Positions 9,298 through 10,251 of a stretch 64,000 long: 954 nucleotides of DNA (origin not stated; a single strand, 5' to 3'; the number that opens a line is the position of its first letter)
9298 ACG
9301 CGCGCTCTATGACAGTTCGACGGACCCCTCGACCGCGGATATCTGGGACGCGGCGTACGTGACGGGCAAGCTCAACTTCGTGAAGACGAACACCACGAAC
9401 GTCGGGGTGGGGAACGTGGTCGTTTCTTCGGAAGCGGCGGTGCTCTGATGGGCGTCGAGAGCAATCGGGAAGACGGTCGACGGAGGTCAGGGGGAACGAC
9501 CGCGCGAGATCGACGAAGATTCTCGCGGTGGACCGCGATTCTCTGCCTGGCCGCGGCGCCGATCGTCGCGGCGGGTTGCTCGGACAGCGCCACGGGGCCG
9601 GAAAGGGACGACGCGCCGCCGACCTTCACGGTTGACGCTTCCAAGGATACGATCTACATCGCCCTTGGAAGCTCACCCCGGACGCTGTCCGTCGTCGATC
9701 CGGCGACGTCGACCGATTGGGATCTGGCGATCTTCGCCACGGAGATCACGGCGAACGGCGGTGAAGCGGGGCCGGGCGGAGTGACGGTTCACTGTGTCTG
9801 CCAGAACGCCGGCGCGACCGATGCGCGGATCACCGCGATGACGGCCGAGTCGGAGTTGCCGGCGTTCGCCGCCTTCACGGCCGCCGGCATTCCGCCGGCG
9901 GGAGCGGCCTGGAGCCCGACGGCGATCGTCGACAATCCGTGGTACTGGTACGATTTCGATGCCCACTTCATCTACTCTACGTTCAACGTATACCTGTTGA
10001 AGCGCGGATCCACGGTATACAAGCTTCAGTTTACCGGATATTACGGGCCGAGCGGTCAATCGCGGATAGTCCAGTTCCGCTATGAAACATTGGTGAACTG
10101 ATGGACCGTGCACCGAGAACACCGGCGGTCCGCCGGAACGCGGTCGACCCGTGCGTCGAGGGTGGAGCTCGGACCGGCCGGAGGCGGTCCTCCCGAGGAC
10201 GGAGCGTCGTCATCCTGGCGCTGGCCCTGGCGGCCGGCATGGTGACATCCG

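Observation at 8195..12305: Translationally coupled operon: tandem-duplicated lipoprotein, HmuY-like lipoprotein and CarbopepD-type TonB-dependent receptor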

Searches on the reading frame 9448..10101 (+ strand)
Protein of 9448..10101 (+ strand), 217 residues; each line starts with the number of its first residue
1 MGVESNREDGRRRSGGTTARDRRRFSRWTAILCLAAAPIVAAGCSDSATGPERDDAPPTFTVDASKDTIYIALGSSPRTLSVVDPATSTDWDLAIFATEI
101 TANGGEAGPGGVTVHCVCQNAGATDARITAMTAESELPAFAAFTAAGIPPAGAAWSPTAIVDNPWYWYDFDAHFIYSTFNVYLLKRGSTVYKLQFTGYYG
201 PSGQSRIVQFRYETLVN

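Call 3: search_protein_families(library=pfam, proteins=[window:9448-10101:+], max_evalue=1)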
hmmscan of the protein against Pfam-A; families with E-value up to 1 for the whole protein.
window:9448-10101:+ (217 aa): 2 families
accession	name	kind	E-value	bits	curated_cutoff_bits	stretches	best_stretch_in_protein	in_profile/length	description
PF14064.11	HmuY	-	1e-09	39.1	27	1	67-212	4-157/157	HmuY protein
PF16220.10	DUF4880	-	0.1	12.9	25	1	11-29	9-27/43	Domain of unknown function (DUF4880)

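Call 18: search_protein_families(library=ncbifam, proteins=[window:9448-10101:+], max_evalue=1)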
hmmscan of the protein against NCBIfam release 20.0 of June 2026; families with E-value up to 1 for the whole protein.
window:9448-10101:+ (217 aa): 0 families

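Call 47: search_solved_structures(query=window:9448-10098:+, max_evalue=10, show_alignments=3)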
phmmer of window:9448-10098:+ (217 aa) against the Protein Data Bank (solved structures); distinct sequences matched with E-value up to 10: 4.
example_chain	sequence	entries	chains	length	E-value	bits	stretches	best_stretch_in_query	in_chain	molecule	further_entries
3h8t_A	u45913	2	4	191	0.011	18.6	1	56-110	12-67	HmuY | Haemophore HmuY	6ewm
8b6a_A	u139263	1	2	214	0.014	18.4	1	37-213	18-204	Conserved hypothetical lipoprotein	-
6alg_N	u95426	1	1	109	0.1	15.5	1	13-63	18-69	Transcription termination factor nun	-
1hji_B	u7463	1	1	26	1.5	11.7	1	16-34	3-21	NUN-PROTEIN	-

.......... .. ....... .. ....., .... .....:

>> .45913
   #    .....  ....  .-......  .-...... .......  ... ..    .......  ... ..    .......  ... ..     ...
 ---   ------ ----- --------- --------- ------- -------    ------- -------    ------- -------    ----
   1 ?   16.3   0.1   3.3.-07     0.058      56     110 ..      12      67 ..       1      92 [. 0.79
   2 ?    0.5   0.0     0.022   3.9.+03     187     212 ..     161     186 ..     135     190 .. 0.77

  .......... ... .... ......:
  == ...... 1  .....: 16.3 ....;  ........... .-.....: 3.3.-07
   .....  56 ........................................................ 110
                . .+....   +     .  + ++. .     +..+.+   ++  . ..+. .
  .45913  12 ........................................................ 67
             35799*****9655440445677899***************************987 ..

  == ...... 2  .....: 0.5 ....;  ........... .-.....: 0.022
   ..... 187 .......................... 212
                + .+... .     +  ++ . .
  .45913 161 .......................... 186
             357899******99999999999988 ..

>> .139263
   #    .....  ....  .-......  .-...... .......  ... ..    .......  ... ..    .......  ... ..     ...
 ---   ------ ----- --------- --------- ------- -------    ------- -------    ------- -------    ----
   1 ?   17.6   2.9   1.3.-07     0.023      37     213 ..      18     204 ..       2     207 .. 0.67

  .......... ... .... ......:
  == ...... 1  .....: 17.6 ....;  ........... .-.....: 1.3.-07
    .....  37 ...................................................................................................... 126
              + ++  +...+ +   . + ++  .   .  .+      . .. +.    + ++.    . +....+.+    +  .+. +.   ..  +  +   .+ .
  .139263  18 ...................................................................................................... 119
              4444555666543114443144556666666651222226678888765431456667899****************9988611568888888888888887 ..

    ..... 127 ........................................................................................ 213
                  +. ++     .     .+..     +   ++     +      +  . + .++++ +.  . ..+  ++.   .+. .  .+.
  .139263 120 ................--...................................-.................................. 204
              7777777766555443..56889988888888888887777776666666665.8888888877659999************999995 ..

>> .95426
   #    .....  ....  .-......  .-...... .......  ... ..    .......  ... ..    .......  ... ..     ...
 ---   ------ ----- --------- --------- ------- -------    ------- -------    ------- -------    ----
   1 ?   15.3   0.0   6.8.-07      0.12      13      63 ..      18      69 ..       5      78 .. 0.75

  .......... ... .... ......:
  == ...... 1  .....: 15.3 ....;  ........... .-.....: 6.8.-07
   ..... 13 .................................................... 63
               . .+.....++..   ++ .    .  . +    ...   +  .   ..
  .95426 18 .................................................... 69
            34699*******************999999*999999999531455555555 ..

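Call 54: find_homologous_proteins(query=window:9448-10098:+, max_evalue=0.00001)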
Query window:9448-10098:+ (217 aa): 123 proteins with E <= 0.00001 among 579 candidates; the best 120 are listed.
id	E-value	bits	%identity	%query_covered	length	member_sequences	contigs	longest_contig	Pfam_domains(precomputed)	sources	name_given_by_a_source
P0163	3.9e-139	479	97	100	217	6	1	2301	PF14064.12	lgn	-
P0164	2.9e-81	290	73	80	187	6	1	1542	PF14064.12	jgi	jgi:hypothetical protein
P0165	1.1e-57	213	54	90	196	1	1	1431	PF14064.12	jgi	jgi:hypothetical protein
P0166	4.3e-54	202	53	87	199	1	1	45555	PF14064.12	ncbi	-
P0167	5.4e-48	182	49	89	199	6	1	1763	PF14064.12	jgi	jgi:hypothetical protein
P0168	7.3e-47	178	52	85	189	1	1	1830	PF14064.12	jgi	jgi:hypothetical protein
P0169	1.5e-46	177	47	81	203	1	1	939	PF14064.12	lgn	-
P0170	5.9e-46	175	47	80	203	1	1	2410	PF14064.12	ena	-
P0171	1.8e-45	173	49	80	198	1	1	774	PF14064.12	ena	-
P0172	3.5e-45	172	48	82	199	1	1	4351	PF14064.12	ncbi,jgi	jgi:hypothetical protein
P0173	4.0e-45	172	48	89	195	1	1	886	PF14064.12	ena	-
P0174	1.1e-44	171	45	78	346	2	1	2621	PF14064.12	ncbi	-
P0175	6.2e-43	165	47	79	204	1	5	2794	PF14064.12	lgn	-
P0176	9.5e-43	164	45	85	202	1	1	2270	PF14064.12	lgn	-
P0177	2.1e-42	163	43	79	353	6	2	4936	PF14064.12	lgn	-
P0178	3.5e-42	163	52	54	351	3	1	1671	PF14064.12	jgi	jgi:hypothetical protein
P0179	8.7e-42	161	49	71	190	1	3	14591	PF14064.12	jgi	jgi:hypothetical protein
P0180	1.4e-41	161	48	55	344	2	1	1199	PF14064.12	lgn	-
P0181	2.9e-41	160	42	71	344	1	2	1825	PF14064.12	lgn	-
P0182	3.4e-41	159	50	58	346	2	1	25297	PF14064.12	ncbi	ncbi:MAG TPA: HmuY family protein [Longimicrobiales bacterium]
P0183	6.1e-41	159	48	72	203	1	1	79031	PF14064.12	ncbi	ncbi:MAG: HmuY family protein [Gemmatimonadota bacterium]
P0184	7.6e-41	158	50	59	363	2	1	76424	PF14064.12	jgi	jgi:hypothetical protein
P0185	7.6e-41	158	44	85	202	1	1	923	PF14064.12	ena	-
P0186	9.6e-41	158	44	68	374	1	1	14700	PF14064.12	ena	-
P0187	5.1e-40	155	41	76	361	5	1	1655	PF14064.12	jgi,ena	-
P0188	6.0e-40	155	45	69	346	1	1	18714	PF14064.12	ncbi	ncbi:MAG TPA: HmuY family protein [Longimicrobiales bacterium]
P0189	6.8e-40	155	40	76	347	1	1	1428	PF14064.12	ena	-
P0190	1.7e-39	154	46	86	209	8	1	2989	PF14064.12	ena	-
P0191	3.9e-39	153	46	78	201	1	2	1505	PF14064.12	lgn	-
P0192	3.9e-39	153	42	80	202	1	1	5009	PF14064.12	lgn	-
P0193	7.6e-39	152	42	85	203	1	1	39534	PF14064.12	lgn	-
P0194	1.3e-38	151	49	59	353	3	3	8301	PF14064.12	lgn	-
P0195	1.3e-38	151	52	50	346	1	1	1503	PF14064.12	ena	-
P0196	1.5e-38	151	43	79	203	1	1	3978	PF14064.12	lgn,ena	-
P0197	1.6e-38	151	52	53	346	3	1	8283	PF14064.12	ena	-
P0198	2.7e-38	150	44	68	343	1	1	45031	PF14064.12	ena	-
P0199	3.1e-38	150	44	66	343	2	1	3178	PF14064.12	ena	-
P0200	4.3e-38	149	48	56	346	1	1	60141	PF14064.12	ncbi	ncbi:MAG: HmuY family protein [Gemmatimonadaceae bacterium]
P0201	6.0e-38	149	40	75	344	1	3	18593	PF14064.12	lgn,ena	-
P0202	6.2e-38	149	45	57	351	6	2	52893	PF14064.12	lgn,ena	-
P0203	1.9e-37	147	46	65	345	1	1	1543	PF14064.12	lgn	-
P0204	4.0e-37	146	45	80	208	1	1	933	PF14064.12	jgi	-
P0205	6.2e-37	145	53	48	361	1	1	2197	PF14064.12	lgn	-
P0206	1.5e-36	144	38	83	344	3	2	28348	PF14064.12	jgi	jgi:hypothetical protein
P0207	2.3e-36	144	43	76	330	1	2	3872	PF14064.12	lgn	-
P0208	2.5e-35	140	42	68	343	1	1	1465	PF14064.12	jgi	jgi:hypothetical protein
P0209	3.8e-35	140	39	84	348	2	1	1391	PF14064.12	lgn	-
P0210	3.9e-35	140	40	68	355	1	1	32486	PF14064.12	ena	-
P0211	4.5e-35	139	38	78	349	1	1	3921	PF14064.12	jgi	jgi:hypothetical protein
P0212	5.0e-35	139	41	90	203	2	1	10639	PF14064.12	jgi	jgi:hypothetical protein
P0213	5.6e-35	139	55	44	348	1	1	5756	PF14064.12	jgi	jgi:hypothetical protein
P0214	6.6e-35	139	42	55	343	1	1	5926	PF14064.12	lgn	-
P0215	6.7e-35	139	38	77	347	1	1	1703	PF14064.12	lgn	-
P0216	9.3e-35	138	46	59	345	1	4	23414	PF14064.12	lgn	-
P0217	2.5e-34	137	45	48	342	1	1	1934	PF14064.12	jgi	jgi:hypothetical protein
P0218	2.6e-34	137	41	84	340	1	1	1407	PF14064.12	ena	-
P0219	2.9e-34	137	53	52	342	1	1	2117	PF14064.12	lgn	-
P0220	3.0e-34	137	49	57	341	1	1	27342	PF14064.12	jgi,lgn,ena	-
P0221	3.8e-34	136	41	72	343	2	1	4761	PF14064.12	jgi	jgi:hypothetical protein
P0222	4.7e-34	136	58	37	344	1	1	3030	PF14064.12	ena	-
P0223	6.7e-34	136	48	49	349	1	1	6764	PF14064.12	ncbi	-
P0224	8.1e-34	135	38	77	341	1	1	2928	PF14064.12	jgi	jgi:hypothetical protein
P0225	8.7e-34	135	44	65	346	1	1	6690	PF14064.12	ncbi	-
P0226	9.2e-34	135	41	75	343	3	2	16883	PF14064.12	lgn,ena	-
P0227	9.8e-34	135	42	75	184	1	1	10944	PF14064.12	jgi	jgi:hypothetical protein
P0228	2.3e-33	134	45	54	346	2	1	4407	PF14064.12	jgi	-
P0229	4.0e-33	133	45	55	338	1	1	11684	PF14064.12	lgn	-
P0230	5.4e-33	133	49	46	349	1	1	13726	PF14064.12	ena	-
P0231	5.8e-33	132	45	52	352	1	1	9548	PF14064.12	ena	-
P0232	6.9e-33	132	46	52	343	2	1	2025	PF14064.12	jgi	jgi:hypothetical protein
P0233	8.6e-33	132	47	52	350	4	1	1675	PF14064.12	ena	-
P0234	9.9e-33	132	47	61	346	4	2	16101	PF14064.12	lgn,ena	-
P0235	1.8e-32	131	41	75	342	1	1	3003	PF14064.12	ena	-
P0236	2.6e-32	130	49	50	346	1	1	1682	PF14064.12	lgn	-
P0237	3.0e-32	130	43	62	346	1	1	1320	PF14064.12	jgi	jgi:hypothetical protein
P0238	3.7e-32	130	45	52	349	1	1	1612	PF14064.12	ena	-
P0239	3.8e-32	130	47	53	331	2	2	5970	PF14064.12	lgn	-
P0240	4.8e-32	129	44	60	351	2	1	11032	PF14064.12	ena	-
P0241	7.0e-32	129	50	44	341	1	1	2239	PF14064.12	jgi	jgi:hypothetical protein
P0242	1.0e-31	128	52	44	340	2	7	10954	PF14064.12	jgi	jgi:hypothetical protein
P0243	1.4e-31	128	36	82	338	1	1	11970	PF14064.12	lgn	-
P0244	1.5e-31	128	44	64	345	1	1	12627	PF14064.12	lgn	-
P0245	1.7e-31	128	49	49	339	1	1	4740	PF14064.12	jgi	jgi:hypothetical protein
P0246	2.1e-31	127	47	46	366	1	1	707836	PF14064.12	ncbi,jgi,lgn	jgi:hypothetical protein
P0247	2.5e-31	127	44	60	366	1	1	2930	PF14064.12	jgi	jgi:hypothetical protein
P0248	2.6e-31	127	40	79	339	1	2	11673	PF14064.12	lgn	-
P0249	3.9e-31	126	49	42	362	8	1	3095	PF14064.12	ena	-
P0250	5.4e-31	126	47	57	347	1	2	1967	PF14064.12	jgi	jgi:hypothetical protein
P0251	9.8e-31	125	39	76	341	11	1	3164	PF14064.12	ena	-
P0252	1.1e-30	125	49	48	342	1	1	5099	PF14064.12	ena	-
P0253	1.3e-30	125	45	53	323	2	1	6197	PF14064.12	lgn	-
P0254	2.0e-30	124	47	52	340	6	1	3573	PF14064.12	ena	-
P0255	4.3e-30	123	34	86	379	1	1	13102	PF14064.12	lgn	-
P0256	5.8e-30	123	42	52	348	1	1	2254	PF14064.12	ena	-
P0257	1.3e-29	121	45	47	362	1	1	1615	PF14064.12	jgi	-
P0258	1.5e-29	121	42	58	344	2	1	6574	PF14064.12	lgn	-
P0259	1.5e-29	121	44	57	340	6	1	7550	PF14064.12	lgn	-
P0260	3.2e-29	120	41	59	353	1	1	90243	PF14064.12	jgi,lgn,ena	-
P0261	3.3e-29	120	39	75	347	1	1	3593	PF14064.12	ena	-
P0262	3.5e-29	120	45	49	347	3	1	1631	PF14064.12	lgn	-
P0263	6.3e-29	119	39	75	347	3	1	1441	PF14064.12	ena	-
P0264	2.3e-28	117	42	67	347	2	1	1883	PF14064.12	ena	-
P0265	2.5e-28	117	36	84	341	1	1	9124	PF14064.12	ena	-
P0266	2.7e-28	117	40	88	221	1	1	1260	PF14064.12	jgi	jgi:hypothetical protein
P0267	3.6e-28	117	48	51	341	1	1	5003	PF14064.12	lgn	-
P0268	4.0e-28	117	47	58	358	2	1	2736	PF14064.12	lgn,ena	-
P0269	1.0e-27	115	42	61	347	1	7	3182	PF14064.12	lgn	-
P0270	1.2e-27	115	46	51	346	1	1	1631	PF14064.12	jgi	-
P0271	3.8e-27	113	44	60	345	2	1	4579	PF14064.12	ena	-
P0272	1.5e-26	112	38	63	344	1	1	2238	PF14064.12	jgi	-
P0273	2.9e-26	111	46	44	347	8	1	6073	PF14064.12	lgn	-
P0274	2.9e-26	111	40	60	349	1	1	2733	PF14064.12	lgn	-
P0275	3.4e-26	110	48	45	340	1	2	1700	PF14064.12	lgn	-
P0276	6.0e-26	110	46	64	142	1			PF14064.12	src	-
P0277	7.9e-26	109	47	45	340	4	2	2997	PF14064.12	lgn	-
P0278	2.0e-25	108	43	52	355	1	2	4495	PF14064.12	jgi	jgi:hypothetical protein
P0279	4.5e-24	103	47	47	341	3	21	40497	PF14064.12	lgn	-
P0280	5.5e-24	103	46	41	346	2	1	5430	PF14064.12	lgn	-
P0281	1.4e-23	102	39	59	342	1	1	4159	PF14064.12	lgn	-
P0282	3.4e-23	101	43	45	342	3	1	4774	PF14064.12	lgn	-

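Call 62: predict_structure(alignment_id=A2)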
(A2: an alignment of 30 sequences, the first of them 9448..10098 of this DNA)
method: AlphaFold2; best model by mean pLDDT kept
length: 217 residues; sequences in the alignment: 30
mean_pLDDT: 84.4   pTM: 0.73
mean pLDDT of the five models: 84.4, 84.4, 84.3, 83.5, 82.9
residues with pLDDT >= 90: 153; 70-90: 10; 50-70: 26; < 50: 28
segments of 3 or more residues with pLDDT < 50: 14-24, 40-43
pLDDT, mean of each block of 10 residues (from residue 1): 53 45 48 49 51 78 96 97 97 97 95 97 96 97 96 94 97 96 97 96 92 96
secondary structure, 60 per line:
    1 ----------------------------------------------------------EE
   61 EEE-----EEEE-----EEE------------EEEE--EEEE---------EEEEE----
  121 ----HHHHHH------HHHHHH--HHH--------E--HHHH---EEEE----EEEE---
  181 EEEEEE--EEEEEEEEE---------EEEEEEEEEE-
elements in order: E59-63 E69-72 E78-80 E93-96 E99-102 E112-116 H125-130 H137-142 H159-162 E166-169 E174-177 E181-186 E189-197 E207-216

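Call 66: search_solved_structures(query=A2, max_evalue=0.01, show_alignments=3)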
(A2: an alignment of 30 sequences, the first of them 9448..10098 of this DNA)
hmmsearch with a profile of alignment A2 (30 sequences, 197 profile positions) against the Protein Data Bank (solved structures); distinct sequences matched with E-value up to 0.01: 5.
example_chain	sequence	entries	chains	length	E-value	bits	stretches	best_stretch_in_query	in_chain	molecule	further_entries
3h8t_A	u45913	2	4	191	2.5e-10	43.5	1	29-90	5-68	HmuY | Haemophore HmuY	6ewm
8b6a_A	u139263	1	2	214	5.6e-07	32.6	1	10-90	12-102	Conserved hypothetical lipoprotein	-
3u22_A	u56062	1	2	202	1.4e-06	31.3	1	29-192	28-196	putative HmuY_like heme binding protein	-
4gbs_A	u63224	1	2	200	4.3e-06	29.7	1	33-192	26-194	Putative lipoprotein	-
8b61_A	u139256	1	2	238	6.9e-05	25.8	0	10-89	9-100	Conserved hypothetical lipoprotein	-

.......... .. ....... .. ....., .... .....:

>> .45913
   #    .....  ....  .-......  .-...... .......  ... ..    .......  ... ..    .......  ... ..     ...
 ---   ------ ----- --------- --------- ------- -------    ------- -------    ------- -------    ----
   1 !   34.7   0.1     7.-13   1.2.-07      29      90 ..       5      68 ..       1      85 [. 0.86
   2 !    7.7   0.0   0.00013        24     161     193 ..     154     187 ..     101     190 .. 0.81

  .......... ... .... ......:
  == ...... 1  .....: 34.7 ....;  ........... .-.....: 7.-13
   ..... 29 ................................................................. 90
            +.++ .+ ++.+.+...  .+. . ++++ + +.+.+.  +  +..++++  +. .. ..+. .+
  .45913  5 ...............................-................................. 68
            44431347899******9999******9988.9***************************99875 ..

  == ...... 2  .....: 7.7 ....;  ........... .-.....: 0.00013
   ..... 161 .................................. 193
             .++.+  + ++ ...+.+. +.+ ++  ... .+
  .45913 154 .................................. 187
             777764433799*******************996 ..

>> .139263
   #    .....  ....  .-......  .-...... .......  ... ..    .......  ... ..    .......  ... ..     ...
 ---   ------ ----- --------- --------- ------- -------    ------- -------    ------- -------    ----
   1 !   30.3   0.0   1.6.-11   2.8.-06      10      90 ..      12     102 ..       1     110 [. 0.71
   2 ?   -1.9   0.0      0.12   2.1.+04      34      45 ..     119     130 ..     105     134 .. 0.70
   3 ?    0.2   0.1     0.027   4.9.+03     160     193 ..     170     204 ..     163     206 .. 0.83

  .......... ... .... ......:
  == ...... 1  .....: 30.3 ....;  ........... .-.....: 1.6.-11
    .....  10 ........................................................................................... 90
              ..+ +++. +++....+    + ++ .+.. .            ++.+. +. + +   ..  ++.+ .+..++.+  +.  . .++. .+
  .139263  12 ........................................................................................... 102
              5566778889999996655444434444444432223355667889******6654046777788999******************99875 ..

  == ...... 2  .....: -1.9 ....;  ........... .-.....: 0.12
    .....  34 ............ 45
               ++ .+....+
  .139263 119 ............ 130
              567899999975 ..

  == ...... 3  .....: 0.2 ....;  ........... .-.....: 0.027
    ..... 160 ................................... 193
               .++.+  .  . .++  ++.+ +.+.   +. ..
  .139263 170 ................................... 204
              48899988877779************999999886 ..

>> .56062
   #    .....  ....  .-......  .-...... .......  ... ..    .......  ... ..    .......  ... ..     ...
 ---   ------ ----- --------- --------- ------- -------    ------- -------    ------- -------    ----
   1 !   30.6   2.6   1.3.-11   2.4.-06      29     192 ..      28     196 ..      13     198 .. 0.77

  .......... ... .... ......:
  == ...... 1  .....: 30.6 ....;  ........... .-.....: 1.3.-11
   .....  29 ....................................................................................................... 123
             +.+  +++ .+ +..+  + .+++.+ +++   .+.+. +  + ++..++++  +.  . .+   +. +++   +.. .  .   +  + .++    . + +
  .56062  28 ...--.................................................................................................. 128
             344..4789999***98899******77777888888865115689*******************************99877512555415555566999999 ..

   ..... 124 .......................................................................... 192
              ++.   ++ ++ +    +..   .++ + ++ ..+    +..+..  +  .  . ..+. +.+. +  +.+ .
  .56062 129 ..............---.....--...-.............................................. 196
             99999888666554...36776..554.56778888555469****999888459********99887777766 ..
